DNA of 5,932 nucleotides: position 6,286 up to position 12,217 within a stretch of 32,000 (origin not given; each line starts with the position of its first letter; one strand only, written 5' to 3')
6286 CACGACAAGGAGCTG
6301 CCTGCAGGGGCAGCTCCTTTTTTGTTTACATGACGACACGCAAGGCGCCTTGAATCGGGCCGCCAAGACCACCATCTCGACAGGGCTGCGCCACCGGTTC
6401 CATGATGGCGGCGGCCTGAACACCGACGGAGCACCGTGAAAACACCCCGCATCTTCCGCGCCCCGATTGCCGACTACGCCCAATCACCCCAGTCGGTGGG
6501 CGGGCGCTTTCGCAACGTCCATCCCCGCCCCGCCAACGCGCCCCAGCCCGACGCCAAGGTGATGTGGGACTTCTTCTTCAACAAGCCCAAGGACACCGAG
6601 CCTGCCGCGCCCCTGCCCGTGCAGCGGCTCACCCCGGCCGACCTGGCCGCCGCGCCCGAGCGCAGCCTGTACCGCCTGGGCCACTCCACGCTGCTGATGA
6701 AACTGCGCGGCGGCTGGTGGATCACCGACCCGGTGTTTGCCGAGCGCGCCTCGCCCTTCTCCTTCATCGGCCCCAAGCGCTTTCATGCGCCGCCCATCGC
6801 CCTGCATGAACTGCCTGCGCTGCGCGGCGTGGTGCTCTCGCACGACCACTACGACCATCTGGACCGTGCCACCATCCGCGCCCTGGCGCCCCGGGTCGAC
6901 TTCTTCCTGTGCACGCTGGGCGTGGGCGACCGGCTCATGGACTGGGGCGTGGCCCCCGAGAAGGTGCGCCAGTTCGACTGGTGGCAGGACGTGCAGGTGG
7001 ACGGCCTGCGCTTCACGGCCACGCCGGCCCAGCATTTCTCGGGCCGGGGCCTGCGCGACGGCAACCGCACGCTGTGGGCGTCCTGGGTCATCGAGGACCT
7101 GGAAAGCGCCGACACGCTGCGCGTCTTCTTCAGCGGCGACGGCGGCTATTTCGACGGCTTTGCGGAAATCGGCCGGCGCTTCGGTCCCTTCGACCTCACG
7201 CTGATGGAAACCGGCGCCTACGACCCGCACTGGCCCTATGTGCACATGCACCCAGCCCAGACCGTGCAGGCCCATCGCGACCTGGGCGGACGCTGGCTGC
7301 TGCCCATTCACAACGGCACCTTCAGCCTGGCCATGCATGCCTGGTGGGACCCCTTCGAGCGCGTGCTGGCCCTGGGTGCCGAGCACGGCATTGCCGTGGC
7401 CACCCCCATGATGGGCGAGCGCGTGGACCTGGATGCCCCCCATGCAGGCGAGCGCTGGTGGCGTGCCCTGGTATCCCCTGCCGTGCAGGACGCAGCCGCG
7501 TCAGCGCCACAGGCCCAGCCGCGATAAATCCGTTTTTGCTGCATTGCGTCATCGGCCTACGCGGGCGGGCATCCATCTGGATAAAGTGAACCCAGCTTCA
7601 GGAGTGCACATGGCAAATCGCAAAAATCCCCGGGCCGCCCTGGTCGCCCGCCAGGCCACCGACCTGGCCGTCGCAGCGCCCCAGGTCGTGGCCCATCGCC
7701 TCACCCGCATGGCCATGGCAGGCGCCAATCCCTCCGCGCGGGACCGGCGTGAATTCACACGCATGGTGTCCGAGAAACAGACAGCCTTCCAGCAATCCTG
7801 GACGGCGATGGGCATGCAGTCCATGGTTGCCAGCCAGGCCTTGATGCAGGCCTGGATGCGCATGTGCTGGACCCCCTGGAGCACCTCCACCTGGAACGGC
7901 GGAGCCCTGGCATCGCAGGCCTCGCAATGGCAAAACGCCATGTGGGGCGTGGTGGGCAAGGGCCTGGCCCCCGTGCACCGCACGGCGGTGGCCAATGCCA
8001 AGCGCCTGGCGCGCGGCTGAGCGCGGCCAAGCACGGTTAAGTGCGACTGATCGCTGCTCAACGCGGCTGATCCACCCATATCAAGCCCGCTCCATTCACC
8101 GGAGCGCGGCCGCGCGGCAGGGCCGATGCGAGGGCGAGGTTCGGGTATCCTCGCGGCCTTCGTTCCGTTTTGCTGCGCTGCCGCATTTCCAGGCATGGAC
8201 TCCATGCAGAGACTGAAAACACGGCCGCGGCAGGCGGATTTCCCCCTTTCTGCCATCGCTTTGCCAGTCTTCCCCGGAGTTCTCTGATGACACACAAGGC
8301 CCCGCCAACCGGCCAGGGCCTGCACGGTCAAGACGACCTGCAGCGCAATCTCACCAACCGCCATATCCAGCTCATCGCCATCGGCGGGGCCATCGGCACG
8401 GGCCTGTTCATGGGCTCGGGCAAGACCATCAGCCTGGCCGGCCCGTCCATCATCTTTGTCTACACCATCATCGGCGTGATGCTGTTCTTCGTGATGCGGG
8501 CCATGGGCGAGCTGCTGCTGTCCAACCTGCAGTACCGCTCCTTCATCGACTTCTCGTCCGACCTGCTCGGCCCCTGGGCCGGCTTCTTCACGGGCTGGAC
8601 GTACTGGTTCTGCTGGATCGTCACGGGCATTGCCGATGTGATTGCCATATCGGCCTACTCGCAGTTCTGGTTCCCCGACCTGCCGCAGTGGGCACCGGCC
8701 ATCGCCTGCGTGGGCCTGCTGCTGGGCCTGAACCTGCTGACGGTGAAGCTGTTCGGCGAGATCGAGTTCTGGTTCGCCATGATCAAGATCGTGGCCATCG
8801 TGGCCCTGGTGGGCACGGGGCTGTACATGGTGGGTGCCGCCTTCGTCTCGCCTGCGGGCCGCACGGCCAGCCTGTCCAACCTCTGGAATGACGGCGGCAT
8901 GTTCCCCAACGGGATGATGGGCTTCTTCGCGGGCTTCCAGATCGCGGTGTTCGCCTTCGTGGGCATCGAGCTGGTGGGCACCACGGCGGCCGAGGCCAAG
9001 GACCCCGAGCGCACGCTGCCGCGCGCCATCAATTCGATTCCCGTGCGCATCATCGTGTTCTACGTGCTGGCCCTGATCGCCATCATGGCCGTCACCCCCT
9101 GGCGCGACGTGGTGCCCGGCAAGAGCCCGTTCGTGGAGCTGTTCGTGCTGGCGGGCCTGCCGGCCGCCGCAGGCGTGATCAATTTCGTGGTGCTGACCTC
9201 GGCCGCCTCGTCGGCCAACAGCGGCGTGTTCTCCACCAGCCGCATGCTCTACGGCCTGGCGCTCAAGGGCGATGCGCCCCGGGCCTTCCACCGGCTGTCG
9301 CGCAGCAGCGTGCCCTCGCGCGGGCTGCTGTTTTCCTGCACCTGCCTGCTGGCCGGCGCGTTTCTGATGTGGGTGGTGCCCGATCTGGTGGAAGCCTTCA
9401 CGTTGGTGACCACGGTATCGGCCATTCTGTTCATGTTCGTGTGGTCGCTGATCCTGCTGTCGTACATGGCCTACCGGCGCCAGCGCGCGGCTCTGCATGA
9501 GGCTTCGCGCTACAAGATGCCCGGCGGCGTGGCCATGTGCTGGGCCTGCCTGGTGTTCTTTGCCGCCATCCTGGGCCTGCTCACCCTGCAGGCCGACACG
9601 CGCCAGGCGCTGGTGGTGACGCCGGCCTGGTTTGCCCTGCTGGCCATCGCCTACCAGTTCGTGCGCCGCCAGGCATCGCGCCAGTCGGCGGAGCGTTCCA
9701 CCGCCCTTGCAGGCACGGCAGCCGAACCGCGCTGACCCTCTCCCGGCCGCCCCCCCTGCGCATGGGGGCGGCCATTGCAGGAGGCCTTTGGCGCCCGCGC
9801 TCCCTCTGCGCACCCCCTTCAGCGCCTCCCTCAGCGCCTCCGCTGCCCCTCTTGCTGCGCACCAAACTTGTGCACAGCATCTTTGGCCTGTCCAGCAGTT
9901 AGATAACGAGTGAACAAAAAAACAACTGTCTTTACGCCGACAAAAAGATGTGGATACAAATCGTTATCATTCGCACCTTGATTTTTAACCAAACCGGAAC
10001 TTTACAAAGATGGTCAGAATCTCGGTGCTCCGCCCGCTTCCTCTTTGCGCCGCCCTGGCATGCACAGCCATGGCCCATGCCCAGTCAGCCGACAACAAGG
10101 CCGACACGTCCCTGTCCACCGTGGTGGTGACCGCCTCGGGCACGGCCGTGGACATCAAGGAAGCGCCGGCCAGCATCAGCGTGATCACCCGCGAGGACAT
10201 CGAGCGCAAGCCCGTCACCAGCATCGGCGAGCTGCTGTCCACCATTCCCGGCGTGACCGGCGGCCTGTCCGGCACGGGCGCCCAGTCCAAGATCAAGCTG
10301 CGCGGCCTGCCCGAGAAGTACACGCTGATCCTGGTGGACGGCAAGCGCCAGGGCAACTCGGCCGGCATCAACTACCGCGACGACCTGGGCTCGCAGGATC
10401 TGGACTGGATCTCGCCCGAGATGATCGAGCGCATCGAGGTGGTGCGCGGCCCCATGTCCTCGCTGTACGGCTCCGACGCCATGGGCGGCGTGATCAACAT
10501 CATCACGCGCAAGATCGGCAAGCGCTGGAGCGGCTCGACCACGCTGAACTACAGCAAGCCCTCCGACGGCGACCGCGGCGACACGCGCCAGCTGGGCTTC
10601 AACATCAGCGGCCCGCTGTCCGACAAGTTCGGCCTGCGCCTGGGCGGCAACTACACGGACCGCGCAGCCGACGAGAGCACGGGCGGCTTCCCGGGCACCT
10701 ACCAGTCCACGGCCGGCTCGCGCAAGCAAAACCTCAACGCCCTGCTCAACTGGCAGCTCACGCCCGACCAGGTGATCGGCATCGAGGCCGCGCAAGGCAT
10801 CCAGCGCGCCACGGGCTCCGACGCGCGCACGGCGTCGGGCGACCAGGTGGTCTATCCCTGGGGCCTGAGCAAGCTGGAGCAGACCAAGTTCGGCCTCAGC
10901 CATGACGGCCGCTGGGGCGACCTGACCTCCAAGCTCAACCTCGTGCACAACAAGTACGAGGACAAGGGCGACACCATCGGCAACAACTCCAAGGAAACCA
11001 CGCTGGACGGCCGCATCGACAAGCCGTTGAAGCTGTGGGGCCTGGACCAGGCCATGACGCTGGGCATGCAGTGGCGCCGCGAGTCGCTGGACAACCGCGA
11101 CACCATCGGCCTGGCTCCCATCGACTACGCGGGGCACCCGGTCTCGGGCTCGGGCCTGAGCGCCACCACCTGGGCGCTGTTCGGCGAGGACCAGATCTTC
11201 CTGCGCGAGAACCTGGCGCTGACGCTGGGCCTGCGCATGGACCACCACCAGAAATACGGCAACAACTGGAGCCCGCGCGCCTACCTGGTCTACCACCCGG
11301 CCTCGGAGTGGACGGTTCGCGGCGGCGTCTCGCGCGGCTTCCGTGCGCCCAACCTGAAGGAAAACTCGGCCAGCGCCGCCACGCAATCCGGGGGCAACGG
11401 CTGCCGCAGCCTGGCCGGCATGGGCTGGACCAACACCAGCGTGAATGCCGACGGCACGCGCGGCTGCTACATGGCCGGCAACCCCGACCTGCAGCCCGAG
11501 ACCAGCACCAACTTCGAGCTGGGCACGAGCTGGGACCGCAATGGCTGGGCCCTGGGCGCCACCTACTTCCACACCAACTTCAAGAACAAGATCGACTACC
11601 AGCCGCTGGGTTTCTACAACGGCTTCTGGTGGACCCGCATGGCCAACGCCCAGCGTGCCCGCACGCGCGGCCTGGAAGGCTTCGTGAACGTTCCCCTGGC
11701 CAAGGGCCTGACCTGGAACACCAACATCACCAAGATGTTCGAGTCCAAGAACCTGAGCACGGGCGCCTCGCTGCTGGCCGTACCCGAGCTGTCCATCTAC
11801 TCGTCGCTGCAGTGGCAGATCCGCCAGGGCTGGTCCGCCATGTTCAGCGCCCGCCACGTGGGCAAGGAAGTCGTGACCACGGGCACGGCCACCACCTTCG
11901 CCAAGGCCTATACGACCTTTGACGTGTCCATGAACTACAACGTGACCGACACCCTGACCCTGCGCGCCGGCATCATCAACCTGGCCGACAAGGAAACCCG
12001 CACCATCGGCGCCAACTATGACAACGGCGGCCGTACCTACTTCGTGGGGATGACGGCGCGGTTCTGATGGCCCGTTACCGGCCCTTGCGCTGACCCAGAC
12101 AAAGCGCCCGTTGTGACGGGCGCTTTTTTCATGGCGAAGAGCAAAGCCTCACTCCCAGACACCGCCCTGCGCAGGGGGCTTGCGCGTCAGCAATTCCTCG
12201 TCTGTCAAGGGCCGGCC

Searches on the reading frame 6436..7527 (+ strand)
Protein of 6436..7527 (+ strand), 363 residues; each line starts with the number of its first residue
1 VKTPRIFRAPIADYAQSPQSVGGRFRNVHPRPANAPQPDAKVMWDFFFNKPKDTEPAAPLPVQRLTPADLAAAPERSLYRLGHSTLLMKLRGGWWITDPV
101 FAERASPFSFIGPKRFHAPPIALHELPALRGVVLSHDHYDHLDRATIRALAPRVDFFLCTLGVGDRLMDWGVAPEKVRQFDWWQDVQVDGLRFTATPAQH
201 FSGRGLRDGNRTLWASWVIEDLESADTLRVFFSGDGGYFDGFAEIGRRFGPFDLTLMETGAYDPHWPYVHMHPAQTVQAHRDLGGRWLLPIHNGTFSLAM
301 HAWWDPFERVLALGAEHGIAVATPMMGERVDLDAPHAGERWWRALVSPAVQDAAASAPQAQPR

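Call 59: search_protein_families(library=pfam, proteins=[window:6436-7527:+], max_evalue=0.00001)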
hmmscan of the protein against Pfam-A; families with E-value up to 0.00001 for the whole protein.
window:6436-7527:+ (363 aa): 2 families
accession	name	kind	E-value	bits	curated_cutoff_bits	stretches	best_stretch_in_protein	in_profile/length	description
PF12706.13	Lactamase_B_2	-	2.2e-45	155.2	27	1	95-292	3-199/200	Beta-lactamase superfamily domain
PF13483.12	Lactamase_B_3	-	2.3e-08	34.6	24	1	79-261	3-135/160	Beta-lactamase superfamily domain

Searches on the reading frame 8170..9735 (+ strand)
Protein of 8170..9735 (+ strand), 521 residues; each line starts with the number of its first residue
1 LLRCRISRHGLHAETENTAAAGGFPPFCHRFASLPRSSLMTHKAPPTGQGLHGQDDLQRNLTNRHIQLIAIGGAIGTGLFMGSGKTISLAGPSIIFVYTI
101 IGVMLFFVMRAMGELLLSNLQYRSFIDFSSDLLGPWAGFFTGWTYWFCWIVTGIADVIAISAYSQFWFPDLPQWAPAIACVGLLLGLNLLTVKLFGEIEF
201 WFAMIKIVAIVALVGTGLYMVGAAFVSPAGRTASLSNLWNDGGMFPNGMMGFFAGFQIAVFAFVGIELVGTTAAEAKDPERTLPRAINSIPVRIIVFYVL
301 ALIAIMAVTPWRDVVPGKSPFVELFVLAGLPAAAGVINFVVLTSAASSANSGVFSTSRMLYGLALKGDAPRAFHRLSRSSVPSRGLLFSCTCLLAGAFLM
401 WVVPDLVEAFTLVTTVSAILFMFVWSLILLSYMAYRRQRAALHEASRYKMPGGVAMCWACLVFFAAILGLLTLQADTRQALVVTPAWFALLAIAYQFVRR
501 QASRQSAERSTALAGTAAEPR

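Call 59: search_protein_families(library=pfam, proteins=[window:8170-9735:+], max_evalue=0.00001)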
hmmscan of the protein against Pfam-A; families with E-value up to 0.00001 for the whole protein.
window:8170-9735:+ (521 aa): 2 families
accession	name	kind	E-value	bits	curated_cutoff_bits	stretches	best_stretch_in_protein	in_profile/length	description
PF00324.27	AA_permease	-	3.5e-118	395.7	24.6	1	65-505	1-467/470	Amino acid permease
PF13520.12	AA_permease_2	-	2.9e-41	142.3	27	1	69-469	9-407/427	Amino acid permease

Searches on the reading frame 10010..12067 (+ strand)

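Call 58: search_protein_families(library=pfam, proteins=[window:10010-12067:+], max_evalue=0.00001)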
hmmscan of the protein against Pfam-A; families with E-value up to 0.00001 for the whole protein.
window:10010-12067:+ (685 aa): 3 families
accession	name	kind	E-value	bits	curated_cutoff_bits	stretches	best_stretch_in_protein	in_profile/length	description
PF00593.30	TonB_dep_Rec_b-barrel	-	7.5e-58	197.8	27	1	283-658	66-436/436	TonB dependent receptor-like, beta-barrel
PF07715.20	Plug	-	2.6e-31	108.7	23.9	1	49-161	2-107/107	TonB-dependent Receptor Plug Domain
PF14905.12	OMP_b-brl_3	-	2.8e-16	60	27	1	487-677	206-392/408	Outer membrane protein beta-barrel family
